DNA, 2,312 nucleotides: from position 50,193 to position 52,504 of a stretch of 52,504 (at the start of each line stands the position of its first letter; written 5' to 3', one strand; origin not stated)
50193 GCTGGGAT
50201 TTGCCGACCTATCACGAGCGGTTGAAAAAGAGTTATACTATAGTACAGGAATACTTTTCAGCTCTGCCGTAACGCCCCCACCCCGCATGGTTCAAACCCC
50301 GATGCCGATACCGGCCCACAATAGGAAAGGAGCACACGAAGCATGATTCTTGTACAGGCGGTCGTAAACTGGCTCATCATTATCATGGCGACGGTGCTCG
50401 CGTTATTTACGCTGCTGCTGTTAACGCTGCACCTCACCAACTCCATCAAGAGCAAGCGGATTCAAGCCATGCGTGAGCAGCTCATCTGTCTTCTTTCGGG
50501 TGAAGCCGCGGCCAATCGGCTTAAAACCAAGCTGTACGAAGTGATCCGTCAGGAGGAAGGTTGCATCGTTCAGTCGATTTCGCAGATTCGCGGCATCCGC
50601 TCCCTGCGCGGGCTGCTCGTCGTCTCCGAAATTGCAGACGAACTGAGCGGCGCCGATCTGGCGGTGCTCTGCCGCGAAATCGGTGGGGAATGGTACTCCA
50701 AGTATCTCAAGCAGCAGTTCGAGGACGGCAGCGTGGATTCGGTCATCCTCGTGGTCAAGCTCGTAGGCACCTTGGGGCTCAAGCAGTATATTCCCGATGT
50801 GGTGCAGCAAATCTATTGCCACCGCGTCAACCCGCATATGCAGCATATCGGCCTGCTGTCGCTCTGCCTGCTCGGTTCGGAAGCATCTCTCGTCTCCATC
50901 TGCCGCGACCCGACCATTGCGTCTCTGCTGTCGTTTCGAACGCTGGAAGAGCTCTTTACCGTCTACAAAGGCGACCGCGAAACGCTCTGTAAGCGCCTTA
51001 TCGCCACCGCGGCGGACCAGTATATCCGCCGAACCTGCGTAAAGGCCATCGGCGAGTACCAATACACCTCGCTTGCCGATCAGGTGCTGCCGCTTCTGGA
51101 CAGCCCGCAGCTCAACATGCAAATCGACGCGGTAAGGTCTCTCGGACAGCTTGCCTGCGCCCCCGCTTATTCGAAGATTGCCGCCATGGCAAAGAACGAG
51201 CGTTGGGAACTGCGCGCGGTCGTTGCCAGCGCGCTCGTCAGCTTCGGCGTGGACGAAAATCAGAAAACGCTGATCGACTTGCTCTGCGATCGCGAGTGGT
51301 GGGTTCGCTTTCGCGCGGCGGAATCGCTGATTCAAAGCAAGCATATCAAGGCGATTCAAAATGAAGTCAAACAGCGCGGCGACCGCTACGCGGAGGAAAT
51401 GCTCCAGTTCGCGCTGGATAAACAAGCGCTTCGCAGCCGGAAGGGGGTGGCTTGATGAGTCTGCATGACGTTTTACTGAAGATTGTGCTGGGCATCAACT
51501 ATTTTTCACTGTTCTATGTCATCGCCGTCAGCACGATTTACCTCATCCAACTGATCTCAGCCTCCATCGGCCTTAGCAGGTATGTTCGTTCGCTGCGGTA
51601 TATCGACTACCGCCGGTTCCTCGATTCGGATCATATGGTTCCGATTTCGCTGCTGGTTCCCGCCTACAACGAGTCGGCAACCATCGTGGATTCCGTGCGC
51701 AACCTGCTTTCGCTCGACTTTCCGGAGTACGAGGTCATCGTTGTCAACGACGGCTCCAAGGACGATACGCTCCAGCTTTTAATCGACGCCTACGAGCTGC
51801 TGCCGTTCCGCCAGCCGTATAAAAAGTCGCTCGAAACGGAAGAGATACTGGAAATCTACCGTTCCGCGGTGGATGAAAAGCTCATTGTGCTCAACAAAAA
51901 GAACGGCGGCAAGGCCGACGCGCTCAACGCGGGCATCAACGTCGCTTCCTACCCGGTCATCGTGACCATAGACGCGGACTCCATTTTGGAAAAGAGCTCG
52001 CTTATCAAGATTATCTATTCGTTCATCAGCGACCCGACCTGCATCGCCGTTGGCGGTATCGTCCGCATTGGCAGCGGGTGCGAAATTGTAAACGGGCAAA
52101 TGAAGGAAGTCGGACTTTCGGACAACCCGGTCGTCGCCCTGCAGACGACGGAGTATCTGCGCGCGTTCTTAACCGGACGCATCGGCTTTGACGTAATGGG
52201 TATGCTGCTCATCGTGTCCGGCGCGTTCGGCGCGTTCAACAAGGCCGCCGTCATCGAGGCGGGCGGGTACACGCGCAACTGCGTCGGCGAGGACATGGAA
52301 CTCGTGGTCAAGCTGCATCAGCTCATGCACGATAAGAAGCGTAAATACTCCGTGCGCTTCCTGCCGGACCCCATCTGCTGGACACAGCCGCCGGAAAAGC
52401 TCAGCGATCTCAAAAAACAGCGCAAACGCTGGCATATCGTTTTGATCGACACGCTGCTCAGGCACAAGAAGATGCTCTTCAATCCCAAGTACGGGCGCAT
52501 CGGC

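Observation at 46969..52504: Uncharacterised exopolysaccharide-like module: GH16 lipoprotein, clan GH-A-like lipoprotein, membrane HEAT-repeat protein and processive GT2 synthase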

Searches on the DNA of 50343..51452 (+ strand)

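Call 85: search_rna_families(sources=[L002, L007, L011, L013, L014, L022, L023, L024], threshold=gathering)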
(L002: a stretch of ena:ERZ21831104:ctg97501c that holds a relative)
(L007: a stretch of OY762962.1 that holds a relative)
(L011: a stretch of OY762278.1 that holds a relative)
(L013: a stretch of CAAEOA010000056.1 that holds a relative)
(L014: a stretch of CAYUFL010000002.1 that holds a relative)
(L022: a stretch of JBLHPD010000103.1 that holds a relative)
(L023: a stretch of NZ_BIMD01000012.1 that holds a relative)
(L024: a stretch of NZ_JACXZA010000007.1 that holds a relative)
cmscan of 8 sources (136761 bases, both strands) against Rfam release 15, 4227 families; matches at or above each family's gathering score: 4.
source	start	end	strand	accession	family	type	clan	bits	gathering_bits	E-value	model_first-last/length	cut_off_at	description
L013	7079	7269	-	RF00174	Cobalamin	Cis-reg; riboswitch;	CL00101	115.5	31.5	6.6e-28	1-189/189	no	Cobalamin riboswitch aptamer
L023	6642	6727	+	RF01051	c-di-GMP-I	Cis-reg; riboswitch;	CL00126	78.4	35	2.1e-13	1-87/87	no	c-di-GMP-I riboswitch aptamer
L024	6563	6652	+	RF01051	c-di-GMP-I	Cis-reg; riboswitch;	CL00126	76.2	35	7.4e-13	1-87/87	no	c-di-GMP-I riboswitch aptamer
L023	4358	4461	+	RF00167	Purine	Cis-reg; riboswitch;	CL00123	71.5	37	2.5e-10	1-102/102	no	Purine riboswitch aptamer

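Call 86: search_rna_families(sources=[L025, L036, L027, L030, L035, L037, L055, L070], threshold=gathering)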
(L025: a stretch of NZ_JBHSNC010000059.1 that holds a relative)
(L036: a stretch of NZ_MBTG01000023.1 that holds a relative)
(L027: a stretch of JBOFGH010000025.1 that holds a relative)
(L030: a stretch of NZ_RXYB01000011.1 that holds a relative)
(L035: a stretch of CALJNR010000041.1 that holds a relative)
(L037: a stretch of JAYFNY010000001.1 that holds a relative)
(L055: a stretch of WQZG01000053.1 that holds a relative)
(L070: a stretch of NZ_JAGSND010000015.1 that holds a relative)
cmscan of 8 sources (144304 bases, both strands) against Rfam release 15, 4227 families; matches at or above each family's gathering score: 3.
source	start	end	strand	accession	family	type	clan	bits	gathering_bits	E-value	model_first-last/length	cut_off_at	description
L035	7558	7662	-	RF00162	SAM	Cis-reg; riboswitch;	CL00012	89.6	44.4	1.2e-19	1-108/108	no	SAM riboswitch aptamer (S box leader)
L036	6621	6706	+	RF01051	c-di-GMP-I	Cis-reg; riboswitch;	CL00126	69.8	35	2.8e-11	1-87/87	no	c-di-GMP-I riboswitch aptamer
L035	13531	13646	-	RF03167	c-di-GMP-I-GGC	Cis-reg; riboswitch;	CL00126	62.5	59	5.1e-12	1-80/80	no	c-di-GMP-I-GGC riboswitch aptamer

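Call 87: search_rna_families(sources=[L034, L012, L046, L056, L065, L066, L079, L086], threshold=gathering)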
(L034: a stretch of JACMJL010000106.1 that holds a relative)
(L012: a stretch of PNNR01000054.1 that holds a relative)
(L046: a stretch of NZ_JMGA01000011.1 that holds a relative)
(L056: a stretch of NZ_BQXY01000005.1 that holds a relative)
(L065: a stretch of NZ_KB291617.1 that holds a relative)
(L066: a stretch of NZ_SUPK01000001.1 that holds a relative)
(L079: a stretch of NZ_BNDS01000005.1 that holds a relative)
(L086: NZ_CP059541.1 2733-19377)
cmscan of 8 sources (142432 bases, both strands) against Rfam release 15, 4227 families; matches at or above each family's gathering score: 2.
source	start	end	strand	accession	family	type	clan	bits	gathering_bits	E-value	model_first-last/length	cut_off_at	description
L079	15837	15890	-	RF02440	SpF59_sRNA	Gene; sRNA;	-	73.3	37.2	5.7e-11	1-54/54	no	Streptococcus sRNA SpF59 (ldcC RNA)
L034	6603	6690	+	RF03167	c-di-GMP-I-GGC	Cis-reg; riboswitch;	CL00126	70.2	59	3.1e-14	1-80/80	no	c-di-GMP-I-GGC riboswitch aptamer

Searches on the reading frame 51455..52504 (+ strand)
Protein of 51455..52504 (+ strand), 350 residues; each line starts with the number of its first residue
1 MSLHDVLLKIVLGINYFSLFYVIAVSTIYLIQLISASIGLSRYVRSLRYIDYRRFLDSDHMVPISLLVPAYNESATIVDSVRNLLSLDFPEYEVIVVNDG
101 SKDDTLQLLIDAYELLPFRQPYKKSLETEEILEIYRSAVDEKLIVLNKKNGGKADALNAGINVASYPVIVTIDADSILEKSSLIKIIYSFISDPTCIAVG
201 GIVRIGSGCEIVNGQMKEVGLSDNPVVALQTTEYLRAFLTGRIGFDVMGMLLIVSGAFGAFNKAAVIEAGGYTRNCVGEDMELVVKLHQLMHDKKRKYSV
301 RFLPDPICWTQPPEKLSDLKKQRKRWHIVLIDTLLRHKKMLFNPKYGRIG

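Call 6: search_protein_families(library=pfam, proteins=[window:51455-52504:+], max_evalue=0.01)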
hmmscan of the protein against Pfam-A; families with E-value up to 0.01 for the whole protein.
window:51455-52504:+ (350 aa): 5 families
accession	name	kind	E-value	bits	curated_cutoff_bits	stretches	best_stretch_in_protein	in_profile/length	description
PF00535.33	Glycos_transf_2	-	3.2e-24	86.2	23.3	2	65-112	1-48/168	Glycosyl transferase family 2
PF13641.12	Glyco_tranf_2_3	-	1.3e-21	78.1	27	1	64-326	3-227/230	Glycosyltransferase like family 2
PF13632.12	Glyco_trans_2_3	-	8.4e-13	49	27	1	168-329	1-142/198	Glycosyl transferase family group 2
PF03142.21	Chitin_synth_2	-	4.5e-06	26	27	0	160-206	196-242/527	Chitin synthase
PF10111.15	Glyco_tranf_2_2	-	0.00065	19.7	27.3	0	65-109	1-47/276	Glycosyltransferase like family 2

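Call 7: search_protein_families(library=ncbifam, proteins=[window:51455-52504:+], max_evalue=0.01)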
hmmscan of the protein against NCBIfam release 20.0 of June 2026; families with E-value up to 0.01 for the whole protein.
window:51455-52504:+ (350 aa): 23 families
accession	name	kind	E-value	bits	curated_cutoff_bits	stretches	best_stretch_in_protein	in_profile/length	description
TIGR03937.1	PgaC_IcaA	equivalog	4.4e-44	151.1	422.3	2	128-345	88-285/407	poly-beta-1,6-N-acetyl-D-glucosamine synthase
TIGR03111.1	glyc2_xrt_Gpos1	hypoth_equivalog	7.7e-29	100.7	363.95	2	142-328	109-284/439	TIGR03111 family XrtG-associated glycosyltransferase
TIGR04283.1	glyco_like_mftF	equivalog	1.9e-12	47.3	182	1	64-109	1-46/221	TIGR04283 family arsenosugar biosynthesis glycosyltransferase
NF041875.1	EPS_EpsD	equivalog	1e-10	41.6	370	1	64-183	1-97/325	exopolysaccharide biosynthesis glycosyltransferase EpsD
TIGR03030.1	CelA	equivalog_domain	1.3e-09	36.7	699.1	1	44-195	113-258/714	UDP-forming cellulose synthase catalytic subunit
NF047683.1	TeichurnBiosyTuaG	equivalog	3.3e-09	36.7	400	1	64-109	8-53/252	teichuronic acid biosynthesis protein TuaG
NF007482.0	PRK10073.1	equivalog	4.4e-08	32.5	423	1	63-109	7-53/334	glycosyltransferase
TIGR04242.1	nodulat_NodC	equivalog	2.4e-07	30.1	550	1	139-335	104-290/395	chitooligosaccharide synthase NodC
NF038299.1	EPS_HpsN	equivalog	1.1e-06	27.9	425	1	64-102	3-41/317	hormogonium polysaccharide biosynthesis glycosyltransferase HpsN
TIGR03965.1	mycofact_glyco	equivalog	1.3e-06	27.6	280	0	58-106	70-120/467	mycofactocin biosynthesis glycosyltransferase MftF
NF010496.0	PRK13915.1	equivalog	1.5e-06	27.5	262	1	57-107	26-79/307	glucosyl-3-phosphoglycerate synthase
NF007986.1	PRK10714.1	equivalog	7.9e-06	25.1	529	1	63-113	7-60/316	undecaprenyl-phosphate 4-deoxy-4-formamido-L-arabinose transferase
NF058614.1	PPMAGASynPpgS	equivalog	1.6e-05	24.5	370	1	66-110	4-45/226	polyprenyl-phospho-N-acetylgalactosaminyl synthase PpgS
NF053739.1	GlytfEpsEBac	equivalog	4.6e-05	22.5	450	1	64-109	3-48/265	glycosyltransferase EpsE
TIGR03469.1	HpnB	hypoth_equivalog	9.7e-05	21.5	379.25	1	57-107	39-90/386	hopene-associated glycosyltransferase HpnB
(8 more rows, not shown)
